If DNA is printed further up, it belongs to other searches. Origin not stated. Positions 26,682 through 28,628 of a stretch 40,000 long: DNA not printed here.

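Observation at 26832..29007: Cargo 3: overlapping 196-aa + 548-aa pair with a PD-(D/E)xK-like N-terminus, a candidate two-gene defence module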

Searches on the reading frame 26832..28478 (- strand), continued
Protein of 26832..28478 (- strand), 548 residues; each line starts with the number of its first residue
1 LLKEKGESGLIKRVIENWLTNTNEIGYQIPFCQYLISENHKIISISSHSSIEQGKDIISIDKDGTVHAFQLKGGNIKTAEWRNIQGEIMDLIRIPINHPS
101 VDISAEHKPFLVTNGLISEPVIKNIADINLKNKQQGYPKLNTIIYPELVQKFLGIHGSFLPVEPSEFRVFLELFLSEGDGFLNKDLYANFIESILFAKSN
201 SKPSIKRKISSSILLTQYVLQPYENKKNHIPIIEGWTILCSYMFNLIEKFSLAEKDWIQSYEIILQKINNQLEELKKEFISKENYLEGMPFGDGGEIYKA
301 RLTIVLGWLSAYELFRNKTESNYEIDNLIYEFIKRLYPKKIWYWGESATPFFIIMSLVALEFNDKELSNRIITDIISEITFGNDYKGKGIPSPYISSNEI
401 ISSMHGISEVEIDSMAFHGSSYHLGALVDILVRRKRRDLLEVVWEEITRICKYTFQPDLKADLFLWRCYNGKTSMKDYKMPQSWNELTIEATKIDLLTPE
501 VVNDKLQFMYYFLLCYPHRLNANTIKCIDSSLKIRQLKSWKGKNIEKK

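Call 38: find_related_loci(query=A1, collection=genome_contigs, flank=10000)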
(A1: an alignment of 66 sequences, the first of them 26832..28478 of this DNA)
Query A1 (548 aa) in genome_contigs; peptide patterns used: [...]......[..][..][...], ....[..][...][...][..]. (x = any residue, [..] = any of these).
290 stretches matched a pattern; 83 encode a relative of the query (tblastn E <= 1e-3); the best 80 are kept; 80 distinct loci.
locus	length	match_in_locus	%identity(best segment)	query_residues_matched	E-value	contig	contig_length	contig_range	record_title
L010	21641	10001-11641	51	2-548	6e-174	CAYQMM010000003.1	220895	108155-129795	MAG TPA_asm: uncultured Candidatus Bathyarchaeia archaeon isolate binchicken_co178_122 genome assembly, contig: NODE_92_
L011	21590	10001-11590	52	3-533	1e-170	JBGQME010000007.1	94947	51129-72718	MAG: Candidatus Bathyarchaeia archaeon isolate OBJ2_061818_150_25 k141_699614_length_94947_cov_27.9999, whole genome sho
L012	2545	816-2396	48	2-530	6e-167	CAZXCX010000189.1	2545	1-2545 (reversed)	MAG TPA_asm: uncultured Candidatus Bathyarchaeia archaeon isolate binchicken_co89_156 genome assembly, contig: NODE_9582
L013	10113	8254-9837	45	1-529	3e-147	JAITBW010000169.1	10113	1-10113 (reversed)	MAG: Nitrososphaerota archaeon isolate Nct323_bin19 k119_1938163, whole genome shotgun sequence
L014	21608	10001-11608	38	5-529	6e-114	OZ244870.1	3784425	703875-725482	MAG: bacterium isolate 1787d5c2-f835-4e51-9542-216dbc25d184 genome assembly, chromosome: 1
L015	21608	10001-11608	38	5-529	6e-114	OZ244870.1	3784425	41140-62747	MAG: bacterium isolate 1787d5c2-f835-4e51-9542-216dbc25d184 genome assembly, chromosome: 1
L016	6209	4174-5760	38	5-531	7e-113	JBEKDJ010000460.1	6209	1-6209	MAG: Thermodesulfobacteriota bacterium isolate SPRUCE 180 SPRUCE_180_460, whole genome shotgun sequence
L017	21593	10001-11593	36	4-532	4e-112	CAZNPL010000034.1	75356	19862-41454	MAG TPA_asm: uncultured Phycisphaeraceae bacterium isolate SRP141376_co2_188 genome assembly, contig: NODE_867_length_75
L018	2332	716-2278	40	1-518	4e-118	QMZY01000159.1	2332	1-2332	MAG: Candidatus Aenigmatarchaeota archaeon isolate B30_G1 B30_Guay1_scaffold_61239, whole genome shotgun sequence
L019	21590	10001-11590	37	3-530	6e-112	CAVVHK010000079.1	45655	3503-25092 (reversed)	MAG: uncultured delta proteobacterium isolate MFD01689.bin.2.77 genome assembly, contig: contig_46963, whole genome shot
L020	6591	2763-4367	38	3-531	5e-112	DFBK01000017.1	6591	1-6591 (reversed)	MAG TPA_asm: Anaerolineales bacterium UBA3082 UBA3082_contig_50160, whole genome shotgun sequence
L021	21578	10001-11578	37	9-532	1e-110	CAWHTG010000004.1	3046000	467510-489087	MAG: uncultured Acidobacteriota bacterium isolate MFD03346.bin.1.6 genome assembly, contig: contig_2271, whole genome sh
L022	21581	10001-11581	37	8-532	2e-110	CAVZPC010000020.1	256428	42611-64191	MAG: uncultured Acidobacteriaceae bacterium isolate MFD05580.bin.1.80 genome assembly, contig: contig_49413, whole genom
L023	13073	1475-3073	37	3-533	1e-109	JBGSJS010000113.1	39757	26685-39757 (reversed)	MAG: Desulfomonilaceae bacterium isolate JTS-AC162 k141_3391329, whole genome shotgun sequence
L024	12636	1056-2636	38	8-532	1e-108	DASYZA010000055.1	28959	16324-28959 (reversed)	MAG TPA_asm: Candidatus Sulfotelmatobacter sp. isolate SMAG_U6350 k141_162473, whole genome shotgun sequence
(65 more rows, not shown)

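Call 46: search_protein_families(library=pfam, alignment_id=A4, max_evalue=0.00001)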
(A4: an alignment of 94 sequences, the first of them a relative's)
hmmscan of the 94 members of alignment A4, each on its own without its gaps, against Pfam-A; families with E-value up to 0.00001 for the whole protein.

A. member 1, L010:7886-9286:+ (466 aa): 1 family
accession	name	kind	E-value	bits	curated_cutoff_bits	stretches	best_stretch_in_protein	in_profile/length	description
PF00696.33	AA_kinase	-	6.5e-23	82.1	24.9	1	11-298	2-234/234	Amino acid kinase family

B. families by the number of members that match (of 94 scanned): 118 families (the first 25 are shown)
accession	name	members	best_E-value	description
PF01078.27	Mg_chelatase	2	1.9e-91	Magnesium chelatase, subunit ChlI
PF13481.12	AAA_25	2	2.1e-17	AAA domain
PF05496.18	RuvB_N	2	2e-15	Holliday junction DNA helicase RuvB P-loop domain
PF07728.20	AAA_5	2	3.1e-14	AAA domain (dynein-related subfamily)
PF18928.5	DUF5677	2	3.7e-14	Family of unknown function (DUF5677)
PF11369.13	DUF3160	1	1.1e-142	Protein of unknown function (DUF3160)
PF01406.26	tRNA-synt_1e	1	8.3e-126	tRNA synthetases class I (C) catalytic domain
PF03796.21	DnaB_C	1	1.3e-100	DnaB-like helicase C terminal domain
PF00004.35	AAA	1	9.9e-98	ATPase family associated with various cellular activities (AAA)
PF02384.22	N6_Mtase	1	8.4e-94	N-6 DNA Methylase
PF07505.17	DUF5131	1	2.8e-92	Protein of unknown function (DUF5131)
PF13738.12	Pyr_redox_3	1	2.6e-83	Pyridine nucleotide-disulphide oxidoreductase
PF02737.24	3HCDH_N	1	4.2e-65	3-hydroxyacyl-CoA dehydrogenase, NAD binding domain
PF10432.14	bact-PGI_C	1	2.9e-53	Bacterial phospho-glucose isomerase C-terminal SIS domain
PF02222.28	ATP-grasp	1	8.4e-53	ATP-grasp domain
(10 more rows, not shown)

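Call 47: search_protein_families(library=padloc, alignment_id=A4, max_evalue=0.00001)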
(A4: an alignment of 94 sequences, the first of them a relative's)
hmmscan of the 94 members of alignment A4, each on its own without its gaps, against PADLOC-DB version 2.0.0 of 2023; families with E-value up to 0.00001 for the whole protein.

A. member 1, L010:7886-9286:+ (466 aa): 0 families

B. families by the number of members that match (of 94 scanned): 218 families (the first 25 are shown)
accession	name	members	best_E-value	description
PDLC03826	DitA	2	1.9e-82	-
PDLC04140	mad8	2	3.3e-12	mads_8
PDLC00192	HamB1|HamB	2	1e-06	DEAD-box helicase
PDLC02350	AbiO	2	3.4e-06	AbiO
PDLC03027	MTase_I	1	0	Type I methyltransferase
PDLC03032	MTase_I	1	3.2e-263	Type I methyltransferase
PDLC03022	MTase_I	1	1.8e-174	Type I methyltransferase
PDLC04079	SIR2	1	6.5e-164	-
PDLC03632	MTase_III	1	2.1e-143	Type III methyltransferase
PDLC04639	PDC-M41B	1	1.5e-108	-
PDLC03031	MTase_I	1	1.1e-105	Type I methyltransferase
PDLC04569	PDC-M30B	1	4.7e-104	-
PDLC02196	IetA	1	4e-82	-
PDLC02426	PprPIWI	1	6.7e-74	-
PDLC02195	IetA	1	5.6e-67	-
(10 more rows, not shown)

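Call 53: search_dna_similar(query=window:26832-28451:-, collection=plasmids, mode=protein, max_rows=15)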
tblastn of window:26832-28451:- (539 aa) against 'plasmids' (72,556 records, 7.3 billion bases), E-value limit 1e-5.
No match.

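Call 54: search_dna_similar(query=window:26832-28451:-, collection=phages, mode=protein, max_rows=15)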
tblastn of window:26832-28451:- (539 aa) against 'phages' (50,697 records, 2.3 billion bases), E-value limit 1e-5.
No match.

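Call 55: find_related_loci(query=A1, collection=viral_contigs, flank=10000)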
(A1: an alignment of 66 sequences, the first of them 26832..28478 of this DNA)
Query A1 (548 aa) in viral_contigs; peptide patterns used: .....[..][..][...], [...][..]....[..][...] (x = any residue, [..] = any of these).
126 stretches matched a pattern, but none encodes a relative of the query by tblastn (E <= 1e-3).

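Call 60: search_protein_families(library=pfam, proteins=[L002:6164-7393:+, L002:9858-10127:+, L002:10130-11521:+, L002:4035-4628:+, L002:4711-5139:+, L001:3983-5977:-, L001:3303-3941:+, L014:11710-12024:+], max_evalue=0.01)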
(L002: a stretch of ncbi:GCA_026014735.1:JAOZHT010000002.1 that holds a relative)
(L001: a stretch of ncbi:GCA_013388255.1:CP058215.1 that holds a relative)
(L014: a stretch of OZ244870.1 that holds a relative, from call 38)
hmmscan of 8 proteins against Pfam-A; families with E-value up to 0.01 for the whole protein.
L002:6164-7393:+ (409 aa): 0 families

L002:9858-10127:+ (89 aa): 0 families

L002:10130-11521:+ (463 aa): 1 family
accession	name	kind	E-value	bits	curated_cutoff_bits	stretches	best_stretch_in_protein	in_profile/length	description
PF06662.19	C5-epim_C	-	0.0014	18.6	23.3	0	97-137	26-66/188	D-glucuronyl C5-epimerase C-terminus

L002:4035-4628:+ (197 aa): 0 families

L002:4711-5139:+ (142 aa): 3 families
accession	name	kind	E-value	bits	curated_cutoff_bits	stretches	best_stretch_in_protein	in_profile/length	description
PF09956.15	Phage_cement_2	-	6.1e-05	23.8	24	1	27-134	13-97/103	Phage cement protein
PF22758.2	Phage_cement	-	0.00023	21.7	27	1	16-115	19-129/146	Structural cement protein (E217 gp24/Pam3 gp6)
PF23982.2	XM1_gp53_minor_capsid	-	0.00031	21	27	1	26-109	29-137/154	XM1 gp53 minor capsid protein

L001:3983-5977:- (664 aa): 1 family
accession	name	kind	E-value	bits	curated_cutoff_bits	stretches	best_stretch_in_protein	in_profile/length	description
PF13589.12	HATPase_c_3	-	0.0041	17.6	25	0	73-140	33-104/137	Histidine kinase-, DNA gyrase B-, and HSP90-like ATPase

L001:3303-3941:+ (212 aa): 0 families

L014:11710-12024:+ (104 aa): 0 families

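Call 67: find_encoding_contigs(protein=P0006, flank=10000, max_places=2)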
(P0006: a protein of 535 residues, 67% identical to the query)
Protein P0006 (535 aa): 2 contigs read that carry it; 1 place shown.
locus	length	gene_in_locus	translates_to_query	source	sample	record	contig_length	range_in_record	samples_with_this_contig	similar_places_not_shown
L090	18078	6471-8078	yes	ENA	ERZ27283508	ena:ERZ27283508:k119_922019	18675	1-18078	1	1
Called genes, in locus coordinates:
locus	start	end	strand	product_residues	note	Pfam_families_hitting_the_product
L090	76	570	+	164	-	PF13551:HTH_29, PF13565:HTH_32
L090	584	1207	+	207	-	PF13358:DDE_3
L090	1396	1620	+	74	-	PF03400:DDE_Tnp_IS1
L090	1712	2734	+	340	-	PF00891:Methyltransf_2, PF05175:MTS (faint), PF08241:Methyltransf_11 (faint), PF08242:Methyltransf_12, PF13649:Methyltransf_25 (weak)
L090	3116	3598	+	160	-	PF20603:Bact_hydrolase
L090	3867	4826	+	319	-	PF23023:Anti-Pycsar_Apyc1 (weak), PF00753:Lactamase_B (weak), PF12706:Lactamase_B_2 (weak)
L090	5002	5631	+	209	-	PF02353:CMAS (weak), PF01209:Ubie_methyltran, PF13489:Methyltransf_23, PF08003:Methyltransf_9 (weak), PF13847:Methyltransf_31, PF08241:Methyltransf_11, PF08242:Methyltransf_12, PF13649:Methyltransf_25, +1 more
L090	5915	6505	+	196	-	-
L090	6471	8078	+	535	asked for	-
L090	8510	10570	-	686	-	PF00270:DEAD (faint), PF04851:ResIII, PF17757:UvrB_inter, PF27431:UvrB_3rd, PF00271:Helicase_C, PF12344:UvrB, PF02151:UVR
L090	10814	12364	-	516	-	PF01541:GIY-YIG, PF27096:UvrC_M, PF02151:UVR, PF22920:UvrC_RNaseH, PF08459:UvrC_RNaseH_dom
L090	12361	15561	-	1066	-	-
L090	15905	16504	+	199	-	PF01955:CbiZ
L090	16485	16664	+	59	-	-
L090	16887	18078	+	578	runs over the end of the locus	-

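Call 68: find_encoding_contigs(protein=P0003, flank=10000, max_places=2)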
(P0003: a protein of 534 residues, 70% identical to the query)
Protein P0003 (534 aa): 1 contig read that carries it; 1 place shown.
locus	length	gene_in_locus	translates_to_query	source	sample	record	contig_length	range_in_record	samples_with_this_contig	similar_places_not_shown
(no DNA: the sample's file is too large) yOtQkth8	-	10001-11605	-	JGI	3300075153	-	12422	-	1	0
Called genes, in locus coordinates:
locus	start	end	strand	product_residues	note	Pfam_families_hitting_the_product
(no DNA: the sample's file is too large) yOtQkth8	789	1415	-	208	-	PF01983:CofC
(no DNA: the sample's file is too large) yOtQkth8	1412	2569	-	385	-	PF04055:Radical_SAM, PF19288:CofH_C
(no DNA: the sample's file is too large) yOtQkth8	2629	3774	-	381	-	PF04055:Radical_SAM, PF19288:CofH_C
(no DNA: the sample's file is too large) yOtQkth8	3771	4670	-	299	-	PF04055:Radical_SAM (weak)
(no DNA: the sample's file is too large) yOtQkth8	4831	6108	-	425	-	PF00890:FAD_binding_2 (faint), PF01266:DAO (faint), PF01593:Amino_oxidase, PF07992:Pyr_redox_2 (faint), PF13450:NAD_binding_8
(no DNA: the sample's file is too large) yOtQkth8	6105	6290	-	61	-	PF25160:LdpA_Fe-S-bd (faint), PF12797:Fer4_2 (faint), PF00037:Fer4 (weak), PF14697:Fer4_21, PF12837:Fer4_6 (faint), PF12838:Fer4_7 (faint), PF13187:Fer4_9 (weak), PF13484:Fer4_16 (faint)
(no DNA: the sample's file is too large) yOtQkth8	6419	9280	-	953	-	PF17900:Peptidase_M1_N, PF01433:Peptidase_M1, PF11940:DUF3458, PF17432:DUF3458_C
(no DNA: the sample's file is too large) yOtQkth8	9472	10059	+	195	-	-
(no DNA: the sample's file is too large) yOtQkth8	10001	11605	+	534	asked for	-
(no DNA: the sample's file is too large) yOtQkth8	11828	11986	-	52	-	?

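Call 69: search_protein_representatives(alignment_id=A1)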
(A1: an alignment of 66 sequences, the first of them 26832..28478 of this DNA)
Query: 66 sequences, 528 profile positions. Proteins with E-value up to 0.001 (for the whole library): 1518; up to 1e-10: 1163; up to 1e-30: 708. The best 150 are listed.
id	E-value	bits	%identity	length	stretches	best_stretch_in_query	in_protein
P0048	1.7e-212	723.2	-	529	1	1-523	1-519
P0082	1.5e-211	720.1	-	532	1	1-525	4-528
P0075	1.1e-198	677.7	-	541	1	1-525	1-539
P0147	1.3e-198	677.4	-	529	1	1-526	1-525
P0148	4.8e-194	662.4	-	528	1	1-524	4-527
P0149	7.9e-192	655.0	-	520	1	1-523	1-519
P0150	1.9e-191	653.8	-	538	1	1-523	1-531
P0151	7.7e-185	632.0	-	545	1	1-525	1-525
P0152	1.9e-179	614.2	-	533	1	1-526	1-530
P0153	2.5e-178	610.5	-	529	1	1-526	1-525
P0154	8.6e-178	608.7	-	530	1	1-525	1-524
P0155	4.3e-176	603.1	-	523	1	1-521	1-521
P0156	1.2e-175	601.7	-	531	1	1-525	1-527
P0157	3.8e-173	593.4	-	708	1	1-522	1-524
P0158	5.0e-173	593.0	-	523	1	1-524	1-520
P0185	2.9e-159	547.6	-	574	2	1-400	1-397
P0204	8.9e-149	513.0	-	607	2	1-403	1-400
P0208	8.1e-147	506.5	-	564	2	1-400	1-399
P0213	5.9e-144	497.1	-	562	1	1-525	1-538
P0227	6.1e-139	480.5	-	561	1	2-524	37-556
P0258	1.9e-129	449.2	-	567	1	6-514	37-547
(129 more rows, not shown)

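Call 70: search_protein_families(library=pfam, proteins=[P0157, P0204, P0185, P0208, P0118, P0227, P0258, P0213], max_evalue=0.001)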
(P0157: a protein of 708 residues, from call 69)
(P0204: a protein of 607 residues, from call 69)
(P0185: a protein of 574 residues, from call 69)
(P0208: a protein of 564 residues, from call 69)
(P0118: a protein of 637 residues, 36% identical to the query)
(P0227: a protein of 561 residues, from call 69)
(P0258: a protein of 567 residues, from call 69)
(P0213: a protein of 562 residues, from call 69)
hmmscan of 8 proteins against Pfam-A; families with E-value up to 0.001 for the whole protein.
P0157 (708 aa): 0 families

P0204 (607 aa): 0 families

P0185 (574 aa): 0 families

P0208 (564 aa): 0 families

P0118 (637 aa): 1 family
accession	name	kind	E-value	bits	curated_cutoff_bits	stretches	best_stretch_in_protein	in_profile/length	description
PF13358.12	DDE_3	-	6.1e-15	55.8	28.6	1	521-618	43-141/146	DDE superfamily endonuclease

P0227 (561 aa): 0 families

P0258 (567 aa): 0 families

P0213 (562 aa): 0 families

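Call 93: find_encoding_contigs(protein=P0078, flank=10000, max_places=1)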
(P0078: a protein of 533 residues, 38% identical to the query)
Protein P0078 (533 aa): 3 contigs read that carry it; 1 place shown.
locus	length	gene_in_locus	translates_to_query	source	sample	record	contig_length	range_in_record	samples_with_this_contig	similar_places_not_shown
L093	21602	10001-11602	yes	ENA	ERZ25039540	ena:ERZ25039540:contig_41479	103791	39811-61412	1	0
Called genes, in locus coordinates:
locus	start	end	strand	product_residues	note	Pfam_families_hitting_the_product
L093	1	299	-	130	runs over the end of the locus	-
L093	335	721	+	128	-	-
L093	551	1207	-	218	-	-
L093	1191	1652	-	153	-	-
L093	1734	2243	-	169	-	-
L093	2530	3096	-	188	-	-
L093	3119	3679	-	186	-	PF00106:adh_short, PF13561:adh_short_C2 (weak)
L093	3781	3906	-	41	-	-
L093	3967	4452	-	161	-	-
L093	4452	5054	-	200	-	-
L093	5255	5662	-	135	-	-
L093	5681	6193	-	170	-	-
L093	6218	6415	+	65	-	-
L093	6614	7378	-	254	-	PF13857:Ank_5 (faint), PF24521:Ank_KRIT1 (weak), PF00023:Ank (faint), PF12796:Ank_2, PF13637:Ank_4 (faint)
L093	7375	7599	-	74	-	-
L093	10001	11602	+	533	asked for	-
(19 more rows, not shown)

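Call 94: find_encoding_contigs(protein=P0115, flank=10000, max_places=1)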
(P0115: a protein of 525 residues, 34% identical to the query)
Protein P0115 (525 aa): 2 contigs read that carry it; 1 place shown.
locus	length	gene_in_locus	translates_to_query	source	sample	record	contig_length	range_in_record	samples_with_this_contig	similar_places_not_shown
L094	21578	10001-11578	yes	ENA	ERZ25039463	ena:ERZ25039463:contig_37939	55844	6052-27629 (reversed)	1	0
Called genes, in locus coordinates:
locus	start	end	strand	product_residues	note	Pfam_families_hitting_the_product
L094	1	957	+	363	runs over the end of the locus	PF13356:Arm-DNA-bind_3, PF00589:Phage_integrase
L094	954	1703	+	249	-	-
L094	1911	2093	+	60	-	PF12728:HTH_17 (weak)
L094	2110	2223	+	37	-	-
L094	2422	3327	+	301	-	-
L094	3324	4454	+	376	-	PF14319:Zn_Tnp_IS91, PF04986:Y2_Tnp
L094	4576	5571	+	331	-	-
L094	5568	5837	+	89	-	-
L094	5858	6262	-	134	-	-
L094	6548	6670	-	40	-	-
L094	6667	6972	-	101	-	-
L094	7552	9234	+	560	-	PF03235:GmrSD_N, PF07510:GmrSD_C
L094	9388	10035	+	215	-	-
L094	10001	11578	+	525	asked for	-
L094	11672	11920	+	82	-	PF01582:TIR, PF08357:SEFIR, PF13676:TIR_2, PF08937:ThsB_TIR (weak)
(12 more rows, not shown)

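Call 95: find_encoding_contigs(protein=P0039, flank=10000, max_places=1)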
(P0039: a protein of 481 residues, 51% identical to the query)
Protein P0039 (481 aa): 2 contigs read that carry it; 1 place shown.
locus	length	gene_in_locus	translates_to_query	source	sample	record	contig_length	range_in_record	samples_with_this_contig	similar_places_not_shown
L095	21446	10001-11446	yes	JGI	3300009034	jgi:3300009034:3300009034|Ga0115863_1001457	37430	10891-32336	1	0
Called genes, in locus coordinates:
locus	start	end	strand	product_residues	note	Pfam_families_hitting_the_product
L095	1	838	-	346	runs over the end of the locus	PF01208:URO-D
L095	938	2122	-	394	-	PF04165:DUF401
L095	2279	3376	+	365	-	PF02746:MR_MLE_N, PF13378:MR_MLE_C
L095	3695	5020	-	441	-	PF01566:Nramp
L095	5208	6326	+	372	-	PF00155:Aminotran_1_2, PF00266:Aminotran_5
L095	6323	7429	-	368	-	PF02746:MR_MLE_N, PF13378:MR_MLE_C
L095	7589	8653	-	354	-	-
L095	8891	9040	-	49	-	-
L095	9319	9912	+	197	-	-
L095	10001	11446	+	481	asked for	-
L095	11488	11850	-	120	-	-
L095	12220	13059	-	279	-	PF01209:Ubie_methyltran, PF02353:CMAS (weak), PF13489:Methyltransf_23, PF08241:Methyltransf_11, PF08242:Methyltransf_12, PF13649:Methyltransf_25, PF13847:Methyltransf_31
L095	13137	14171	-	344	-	PF00107:ADH_zinc_N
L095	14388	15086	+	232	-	PF02732:ERCC4, PF12826:HHH_2 (weak), PF14520:HHH_5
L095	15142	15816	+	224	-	PF00702:Hydrolase, PF13419:HAD_2, PF13242:Hydrolase_like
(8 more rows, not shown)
